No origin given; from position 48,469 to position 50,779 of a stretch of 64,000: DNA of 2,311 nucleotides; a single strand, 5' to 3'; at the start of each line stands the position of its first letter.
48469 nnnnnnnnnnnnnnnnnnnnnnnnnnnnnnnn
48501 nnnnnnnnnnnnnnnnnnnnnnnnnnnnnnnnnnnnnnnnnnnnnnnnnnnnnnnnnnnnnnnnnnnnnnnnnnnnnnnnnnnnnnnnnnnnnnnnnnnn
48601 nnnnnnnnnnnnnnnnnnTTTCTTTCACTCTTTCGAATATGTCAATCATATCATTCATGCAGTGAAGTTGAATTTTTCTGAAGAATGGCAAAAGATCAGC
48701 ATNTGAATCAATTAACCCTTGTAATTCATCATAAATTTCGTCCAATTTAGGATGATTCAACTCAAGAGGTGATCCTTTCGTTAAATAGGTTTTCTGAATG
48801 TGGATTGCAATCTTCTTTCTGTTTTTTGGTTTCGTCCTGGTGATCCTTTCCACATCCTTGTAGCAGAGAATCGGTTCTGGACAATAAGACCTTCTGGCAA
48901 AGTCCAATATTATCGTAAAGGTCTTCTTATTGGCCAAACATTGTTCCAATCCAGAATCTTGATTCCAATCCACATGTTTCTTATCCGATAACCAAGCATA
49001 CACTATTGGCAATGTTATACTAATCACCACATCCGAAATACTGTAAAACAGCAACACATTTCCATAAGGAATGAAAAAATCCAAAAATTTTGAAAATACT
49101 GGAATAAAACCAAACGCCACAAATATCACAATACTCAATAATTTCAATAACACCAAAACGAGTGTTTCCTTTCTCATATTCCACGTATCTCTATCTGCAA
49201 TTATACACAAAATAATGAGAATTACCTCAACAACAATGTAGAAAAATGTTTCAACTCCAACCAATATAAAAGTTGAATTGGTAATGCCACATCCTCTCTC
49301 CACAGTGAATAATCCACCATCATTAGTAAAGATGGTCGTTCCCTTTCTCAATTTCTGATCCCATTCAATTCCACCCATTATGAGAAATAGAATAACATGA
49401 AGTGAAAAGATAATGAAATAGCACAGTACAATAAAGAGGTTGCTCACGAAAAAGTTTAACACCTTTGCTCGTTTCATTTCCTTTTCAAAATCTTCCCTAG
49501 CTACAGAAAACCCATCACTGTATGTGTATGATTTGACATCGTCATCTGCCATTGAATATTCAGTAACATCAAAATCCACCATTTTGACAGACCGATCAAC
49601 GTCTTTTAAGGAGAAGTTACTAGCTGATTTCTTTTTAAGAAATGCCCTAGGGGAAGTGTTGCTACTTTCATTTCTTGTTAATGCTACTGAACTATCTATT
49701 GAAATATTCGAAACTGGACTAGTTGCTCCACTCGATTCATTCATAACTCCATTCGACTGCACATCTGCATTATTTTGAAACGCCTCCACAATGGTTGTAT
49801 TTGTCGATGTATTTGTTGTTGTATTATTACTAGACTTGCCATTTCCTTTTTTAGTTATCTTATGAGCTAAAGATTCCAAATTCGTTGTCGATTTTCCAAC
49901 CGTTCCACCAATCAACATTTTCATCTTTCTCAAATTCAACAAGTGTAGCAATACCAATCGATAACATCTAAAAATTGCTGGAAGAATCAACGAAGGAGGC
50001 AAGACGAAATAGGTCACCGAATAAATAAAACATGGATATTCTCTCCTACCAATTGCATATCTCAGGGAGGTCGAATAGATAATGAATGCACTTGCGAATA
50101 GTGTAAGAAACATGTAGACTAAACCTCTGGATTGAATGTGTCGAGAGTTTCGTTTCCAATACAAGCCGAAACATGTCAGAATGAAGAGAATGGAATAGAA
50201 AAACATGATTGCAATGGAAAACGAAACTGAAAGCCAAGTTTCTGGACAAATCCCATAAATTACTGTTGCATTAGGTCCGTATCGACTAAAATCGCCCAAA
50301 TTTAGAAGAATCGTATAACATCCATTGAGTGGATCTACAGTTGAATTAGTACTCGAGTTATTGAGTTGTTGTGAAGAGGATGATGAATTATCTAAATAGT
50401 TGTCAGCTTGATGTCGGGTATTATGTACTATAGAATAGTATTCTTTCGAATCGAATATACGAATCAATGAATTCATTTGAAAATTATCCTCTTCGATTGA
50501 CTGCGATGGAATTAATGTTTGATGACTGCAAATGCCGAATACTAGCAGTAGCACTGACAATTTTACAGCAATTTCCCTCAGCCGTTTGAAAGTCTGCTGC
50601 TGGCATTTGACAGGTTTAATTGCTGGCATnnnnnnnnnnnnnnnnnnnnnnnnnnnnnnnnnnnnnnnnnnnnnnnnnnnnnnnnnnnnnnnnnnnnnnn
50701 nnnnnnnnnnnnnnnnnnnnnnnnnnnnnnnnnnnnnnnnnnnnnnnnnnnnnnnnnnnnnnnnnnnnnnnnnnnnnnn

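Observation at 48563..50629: Seven-TM receptor fused to an RGS domain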

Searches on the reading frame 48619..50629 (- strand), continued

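Call 63: list_cluster_members(proteins=[P0001, P0002, P0053, P0063, P0018, P0022, P0025, P0016, P0061, P0078])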
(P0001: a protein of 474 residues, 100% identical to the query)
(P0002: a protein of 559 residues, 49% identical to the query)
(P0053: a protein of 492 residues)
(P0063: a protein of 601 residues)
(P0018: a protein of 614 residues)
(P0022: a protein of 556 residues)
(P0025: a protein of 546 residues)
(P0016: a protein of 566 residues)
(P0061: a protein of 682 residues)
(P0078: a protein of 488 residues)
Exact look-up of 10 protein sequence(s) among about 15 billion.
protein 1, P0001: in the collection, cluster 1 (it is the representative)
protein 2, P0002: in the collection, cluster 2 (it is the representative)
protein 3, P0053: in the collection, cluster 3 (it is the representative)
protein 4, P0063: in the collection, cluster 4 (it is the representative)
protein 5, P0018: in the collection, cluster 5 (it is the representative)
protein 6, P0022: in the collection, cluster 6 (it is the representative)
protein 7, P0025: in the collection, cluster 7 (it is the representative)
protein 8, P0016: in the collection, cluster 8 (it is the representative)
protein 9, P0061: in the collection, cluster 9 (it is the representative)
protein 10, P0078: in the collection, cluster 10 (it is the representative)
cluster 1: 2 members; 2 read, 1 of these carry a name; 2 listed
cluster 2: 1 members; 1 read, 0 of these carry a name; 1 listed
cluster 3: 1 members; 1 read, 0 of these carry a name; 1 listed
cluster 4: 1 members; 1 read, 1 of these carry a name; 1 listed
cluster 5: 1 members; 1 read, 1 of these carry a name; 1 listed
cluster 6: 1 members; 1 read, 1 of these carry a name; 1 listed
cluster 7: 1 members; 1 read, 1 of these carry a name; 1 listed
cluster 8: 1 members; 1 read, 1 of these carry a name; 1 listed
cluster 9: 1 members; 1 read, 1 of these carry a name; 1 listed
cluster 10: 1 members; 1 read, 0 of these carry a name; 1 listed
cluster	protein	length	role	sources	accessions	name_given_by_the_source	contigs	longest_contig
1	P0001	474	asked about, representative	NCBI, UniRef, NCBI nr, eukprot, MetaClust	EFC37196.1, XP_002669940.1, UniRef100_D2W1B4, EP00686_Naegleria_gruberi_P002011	hypothetical protein NAEGRDRAFT_59832 [Naegleria gruberi] | Uncharacterized protein n=1 Tax=Naegleria gruberi TaxID=5762 RepID=D2W1B4_NAEGR | uncharacterized protein NAEGRDRAFT_59832 [Naegleria gruberi]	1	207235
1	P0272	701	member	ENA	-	-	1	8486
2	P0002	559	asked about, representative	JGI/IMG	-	-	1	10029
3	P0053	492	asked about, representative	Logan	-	-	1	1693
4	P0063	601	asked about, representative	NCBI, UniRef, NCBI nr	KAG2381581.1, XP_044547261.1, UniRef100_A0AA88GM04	hypothetical protein C9374_005965 [Naegleria lovaniensis] | RGS domain-containing protein n=1 Tax=Naegleria lovaniensis TaxID=51637 ... | uncharacterized protein C9374_005965 [Naegleria lovaniensis]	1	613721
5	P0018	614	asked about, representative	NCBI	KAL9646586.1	hypothetical protein ABK040_016376 [Willaertia magna]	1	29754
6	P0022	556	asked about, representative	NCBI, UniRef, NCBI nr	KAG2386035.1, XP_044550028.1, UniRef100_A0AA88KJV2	hypothetical protein C9374_003184 [Naegleria lovaniensis] | RGS domain-containing protein n=1 Tax=Naegleria lovaniensis TaxID=51637 ... | uncharacterized protein C9374_003184 [Naegleria lovaniensis]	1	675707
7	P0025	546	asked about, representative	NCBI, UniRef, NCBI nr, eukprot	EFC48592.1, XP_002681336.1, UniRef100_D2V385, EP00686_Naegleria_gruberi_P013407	predicted protein [Naegleria gruberi] | Predicted protein n=1 Tax=Naegleria gruberi TaxID=5762 RepID=D2V385_NAEGR | uncharacterized protein NAEGRDRAFT_63266 [Naegleria gruberi]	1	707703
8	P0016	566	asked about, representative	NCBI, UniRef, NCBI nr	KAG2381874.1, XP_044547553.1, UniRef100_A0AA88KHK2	hypothetical protein C9374_005666 [Naegleria lovaniensis] | RGS domain-containing protein n=1 Tax=Naegleria lovaniensis TaxID=51637 ... | uncharacterized protein C9374_005666 [Naegleria lovaniensis]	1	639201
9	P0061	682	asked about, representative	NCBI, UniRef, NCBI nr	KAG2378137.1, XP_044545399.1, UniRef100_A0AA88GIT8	hypothetical protein C9374_008759 [Naegleria lovaniensis] | RGS domain-containing protein n=1 Tax=Naegleria lovaniensis TaxID=51637 ... | uncharacterized protein C9374_008759 [Naegleria lovaniensis]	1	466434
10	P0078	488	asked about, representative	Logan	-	-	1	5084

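Call 66: find_encoding_contigs(protein=P0272, flank=4000, max_places=3)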
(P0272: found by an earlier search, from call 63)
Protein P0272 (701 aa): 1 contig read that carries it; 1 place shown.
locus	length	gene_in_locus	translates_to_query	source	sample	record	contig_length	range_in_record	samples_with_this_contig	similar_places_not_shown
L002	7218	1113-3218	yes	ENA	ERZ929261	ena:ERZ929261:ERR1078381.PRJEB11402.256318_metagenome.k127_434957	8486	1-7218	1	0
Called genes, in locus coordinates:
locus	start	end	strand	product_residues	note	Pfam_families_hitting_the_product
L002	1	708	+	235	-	?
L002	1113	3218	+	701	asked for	-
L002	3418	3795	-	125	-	-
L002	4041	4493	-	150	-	PF00005:ABC_tran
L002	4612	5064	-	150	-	PF00664:ABC_membrane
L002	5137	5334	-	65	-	-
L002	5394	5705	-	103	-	-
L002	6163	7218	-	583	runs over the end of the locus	PF00615:RGS (weak)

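Call 68: search_protein_families(library=pfam, proteins=[P0272], max_evalue=0.1)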
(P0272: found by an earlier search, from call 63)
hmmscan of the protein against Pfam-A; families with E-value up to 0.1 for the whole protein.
P0272 (701 aa): 3 families
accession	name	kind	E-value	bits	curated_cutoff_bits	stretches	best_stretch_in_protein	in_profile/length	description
PF10374.15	EST1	-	0.0051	17.7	25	1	55-117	63-130/135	Telomerase activating protein Est1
PF09128.16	RGS-like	-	0.0098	16.1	27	1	579-628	27-76/191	Regulator of G protein signalling-like domain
PF00615.24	RGS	-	0.01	16.6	23.9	1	560-627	2-70/117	Regulator of G protein signaling domain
